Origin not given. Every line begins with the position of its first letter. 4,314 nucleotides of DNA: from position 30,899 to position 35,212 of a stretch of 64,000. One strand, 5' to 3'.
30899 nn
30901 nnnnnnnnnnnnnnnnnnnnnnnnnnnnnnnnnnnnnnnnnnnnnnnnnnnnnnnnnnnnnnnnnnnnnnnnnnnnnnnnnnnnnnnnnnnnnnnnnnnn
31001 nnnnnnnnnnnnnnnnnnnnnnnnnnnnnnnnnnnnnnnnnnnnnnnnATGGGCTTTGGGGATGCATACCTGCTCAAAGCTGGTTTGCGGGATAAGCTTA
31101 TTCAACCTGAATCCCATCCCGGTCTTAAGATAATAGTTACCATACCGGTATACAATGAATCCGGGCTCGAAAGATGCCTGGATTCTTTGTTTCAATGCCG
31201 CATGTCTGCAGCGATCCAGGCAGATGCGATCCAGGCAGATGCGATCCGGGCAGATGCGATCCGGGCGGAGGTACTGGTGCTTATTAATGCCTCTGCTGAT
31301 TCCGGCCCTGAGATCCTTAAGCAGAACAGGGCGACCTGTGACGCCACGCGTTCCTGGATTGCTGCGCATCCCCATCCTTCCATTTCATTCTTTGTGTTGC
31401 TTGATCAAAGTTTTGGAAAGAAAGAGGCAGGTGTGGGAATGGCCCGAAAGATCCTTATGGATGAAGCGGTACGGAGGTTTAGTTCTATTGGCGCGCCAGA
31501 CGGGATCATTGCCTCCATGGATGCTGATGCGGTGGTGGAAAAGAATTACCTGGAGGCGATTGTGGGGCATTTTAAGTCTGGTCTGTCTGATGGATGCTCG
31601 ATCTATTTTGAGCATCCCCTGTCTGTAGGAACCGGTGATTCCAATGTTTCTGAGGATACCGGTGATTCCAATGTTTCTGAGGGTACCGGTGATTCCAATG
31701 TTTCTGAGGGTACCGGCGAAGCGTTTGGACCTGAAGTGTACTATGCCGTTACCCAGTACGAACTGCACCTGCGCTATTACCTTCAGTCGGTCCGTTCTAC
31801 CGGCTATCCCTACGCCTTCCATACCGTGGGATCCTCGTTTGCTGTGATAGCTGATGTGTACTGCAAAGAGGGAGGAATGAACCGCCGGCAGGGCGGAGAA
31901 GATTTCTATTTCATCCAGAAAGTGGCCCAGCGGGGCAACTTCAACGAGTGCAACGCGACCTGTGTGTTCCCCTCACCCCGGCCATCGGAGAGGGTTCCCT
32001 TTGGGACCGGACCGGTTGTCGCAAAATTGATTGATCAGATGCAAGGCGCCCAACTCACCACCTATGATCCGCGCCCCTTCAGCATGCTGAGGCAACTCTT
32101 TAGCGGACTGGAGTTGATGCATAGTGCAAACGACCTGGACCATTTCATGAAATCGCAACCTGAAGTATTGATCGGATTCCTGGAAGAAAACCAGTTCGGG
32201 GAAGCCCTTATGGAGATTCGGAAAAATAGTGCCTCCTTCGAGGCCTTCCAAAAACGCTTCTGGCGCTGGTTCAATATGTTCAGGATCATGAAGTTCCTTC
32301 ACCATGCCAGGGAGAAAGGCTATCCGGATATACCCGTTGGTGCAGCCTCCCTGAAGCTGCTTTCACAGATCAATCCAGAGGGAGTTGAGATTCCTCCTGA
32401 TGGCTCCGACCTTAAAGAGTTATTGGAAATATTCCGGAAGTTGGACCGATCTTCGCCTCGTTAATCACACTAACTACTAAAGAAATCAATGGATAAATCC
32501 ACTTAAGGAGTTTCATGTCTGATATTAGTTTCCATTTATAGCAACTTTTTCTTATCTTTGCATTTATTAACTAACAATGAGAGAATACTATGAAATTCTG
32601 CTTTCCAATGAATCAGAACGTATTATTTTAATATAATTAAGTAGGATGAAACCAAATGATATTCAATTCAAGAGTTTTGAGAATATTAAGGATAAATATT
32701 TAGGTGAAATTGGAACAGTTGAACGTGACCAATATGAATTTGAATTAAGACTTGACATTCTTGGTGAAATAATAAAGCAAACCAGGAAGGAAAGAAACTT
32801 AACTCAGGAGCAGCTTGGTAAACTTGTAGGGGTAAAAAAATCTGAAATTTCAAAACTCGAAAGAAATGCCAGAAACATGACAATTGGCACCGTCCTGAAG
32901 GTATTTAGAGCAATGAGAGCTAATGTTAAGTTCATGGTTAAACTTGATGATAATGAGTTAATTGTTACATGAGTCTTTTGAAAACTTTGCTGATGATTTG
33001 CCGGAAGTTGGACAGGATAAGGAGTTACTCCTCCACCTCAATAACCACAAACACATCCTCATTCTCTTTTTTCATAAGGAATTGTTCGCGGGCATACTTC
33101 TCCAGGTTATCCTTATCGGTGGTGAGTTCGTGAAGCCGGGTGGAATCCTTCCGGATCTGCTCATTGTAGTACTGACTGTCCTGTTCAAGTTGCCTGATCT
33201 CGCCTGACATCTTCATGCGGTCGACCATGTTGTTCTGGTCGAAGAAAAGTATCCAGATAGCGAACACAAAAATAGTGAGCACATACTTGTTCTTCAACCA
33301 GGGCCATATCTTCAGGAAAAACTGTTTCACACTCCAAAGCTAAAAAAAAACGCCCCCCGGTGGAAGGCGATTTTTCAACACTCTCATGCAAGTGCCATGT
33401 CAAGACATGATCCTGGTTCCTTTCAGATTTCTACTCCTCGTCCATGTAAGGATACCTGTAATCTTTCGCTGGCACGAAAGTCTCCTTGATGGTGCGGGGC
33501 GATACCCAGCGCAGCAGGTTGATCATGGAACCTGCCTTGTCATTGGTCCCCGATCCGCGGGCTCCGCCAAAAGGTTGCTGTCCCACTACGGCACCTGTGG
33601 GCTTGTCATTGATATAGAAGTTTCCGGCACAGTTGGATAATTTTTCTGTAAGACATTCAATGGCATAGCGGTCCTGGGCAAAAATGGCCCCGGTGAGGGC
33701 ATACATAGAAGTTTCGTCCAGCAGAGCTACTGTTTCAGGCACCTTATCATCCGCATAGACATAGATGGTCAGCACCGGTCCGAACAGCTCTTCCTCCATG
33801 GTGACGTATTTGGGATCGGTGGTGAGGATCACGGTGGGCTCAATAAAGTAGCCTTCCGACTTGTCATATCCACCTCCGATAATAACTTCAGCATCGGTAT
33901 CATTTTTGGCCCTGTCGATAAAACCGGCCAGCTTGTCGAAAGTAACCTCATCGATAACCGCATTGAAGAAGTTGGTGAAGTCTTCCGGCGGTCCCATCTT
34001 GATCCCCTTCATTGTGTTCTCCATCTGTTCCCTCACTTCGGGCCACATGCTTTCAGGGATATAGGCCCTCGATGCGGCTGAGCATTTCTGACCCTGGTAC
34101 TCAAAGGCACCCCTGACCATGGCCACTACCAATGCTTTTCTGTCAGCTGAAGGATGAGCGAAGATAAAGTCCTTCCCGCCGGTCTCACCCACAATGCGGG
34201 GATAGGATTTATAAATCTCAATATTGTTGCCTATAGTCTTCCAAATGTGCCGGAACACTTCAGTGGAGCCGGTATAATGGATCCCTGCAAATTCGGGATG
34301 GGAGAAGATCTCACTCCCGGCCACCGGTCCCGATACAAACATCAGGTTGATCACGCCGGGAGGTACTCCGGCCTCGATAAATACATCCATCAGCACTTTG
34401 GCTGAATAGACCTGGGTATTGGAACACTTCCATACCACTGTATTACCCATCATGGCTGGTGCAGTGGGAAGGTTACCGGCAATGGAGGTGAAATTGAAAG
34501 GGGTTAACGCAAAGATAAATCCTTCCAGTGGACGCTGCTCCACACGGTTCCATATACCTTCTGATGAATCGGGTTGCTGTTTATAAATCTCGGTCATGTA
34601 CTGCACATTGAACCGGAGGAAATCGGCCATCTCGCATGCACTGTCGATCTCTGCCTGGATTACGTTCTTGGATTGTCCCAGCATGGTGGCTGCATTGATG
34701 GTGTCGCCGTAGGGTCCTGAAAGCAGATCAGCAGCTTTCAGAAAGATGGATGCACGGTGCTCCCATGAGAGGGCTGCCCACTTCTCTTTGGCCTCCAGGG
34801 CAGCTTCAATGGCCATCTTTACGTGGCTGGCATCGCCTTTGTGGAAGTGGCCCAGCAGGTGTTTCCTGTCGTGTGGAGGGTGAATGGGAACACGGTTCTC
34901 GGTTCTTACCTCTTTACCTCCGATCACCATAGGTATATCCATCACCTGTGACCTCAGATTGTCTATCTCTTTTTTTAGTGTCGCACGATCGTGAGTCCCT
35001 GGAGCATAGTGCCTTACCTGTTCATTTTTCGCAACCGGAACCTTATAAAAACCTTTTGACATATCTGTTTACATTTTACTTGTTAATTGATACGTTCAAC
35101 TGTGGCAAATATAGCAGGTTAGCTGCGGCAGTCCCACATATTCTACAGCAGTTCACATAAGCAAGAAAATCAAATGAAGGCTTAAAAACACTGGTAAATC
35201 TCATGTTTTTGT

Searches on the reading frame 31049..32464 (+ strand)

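Call 57: search_protein_families(library=pfam, proteins=[window:31049-32464:+], max_evalue=0.001)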
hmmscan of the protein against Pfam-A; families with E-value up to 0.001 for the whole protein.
window:31049-32464:+ (471 aa): 1 family
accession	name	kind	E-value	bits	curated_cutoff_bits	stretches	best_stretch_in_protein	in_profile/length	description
PF00535.33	Glycos_transf_2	-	0.00019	21.9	23.3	0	153-178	81-106/168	Glycosyl transferase family 2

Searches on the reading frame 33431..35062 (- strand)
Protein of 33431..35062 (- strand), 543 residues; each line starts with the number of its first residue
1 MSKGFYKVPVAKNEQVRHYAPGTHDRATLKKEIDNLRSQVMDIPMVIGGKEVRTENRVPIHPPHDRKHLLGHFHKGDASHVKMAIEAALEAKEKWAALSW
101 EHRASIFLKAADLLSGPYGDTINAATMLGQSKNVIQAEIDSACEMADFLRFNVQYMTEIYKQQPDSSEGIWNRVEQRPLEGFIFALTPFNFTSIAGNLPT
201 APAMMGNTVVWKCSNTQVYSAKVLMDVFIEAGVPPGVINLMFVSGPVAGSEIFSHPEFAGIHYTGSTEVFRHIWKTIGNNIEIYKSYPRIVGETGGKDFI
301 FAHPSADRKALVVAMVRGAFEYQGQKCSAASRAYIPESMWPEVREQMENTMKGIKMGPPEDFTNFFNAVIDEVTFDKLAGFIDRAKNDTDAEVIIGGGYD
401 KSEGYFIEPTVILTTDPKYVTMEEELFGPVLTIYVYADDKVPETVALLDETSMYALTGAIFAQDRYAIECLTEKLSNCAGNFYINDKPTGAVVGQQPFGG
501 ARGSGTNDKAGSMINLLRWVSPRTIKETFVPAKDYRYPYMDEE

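Call 58: search_protein_families(library=pfam, proteins=[window:33431-35062:-], max_evalue=0.001)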
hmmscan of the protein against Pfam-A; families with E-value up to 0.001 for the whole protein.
window:33431-35062:- (543 aa): 1 family
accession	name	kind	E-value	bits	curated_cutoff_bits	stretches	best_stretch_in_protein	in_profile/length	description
PF00171.27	Aldedh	-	3.4e-95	319.7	23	1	56-512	7-449/461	Aldehyde dehydrogenase family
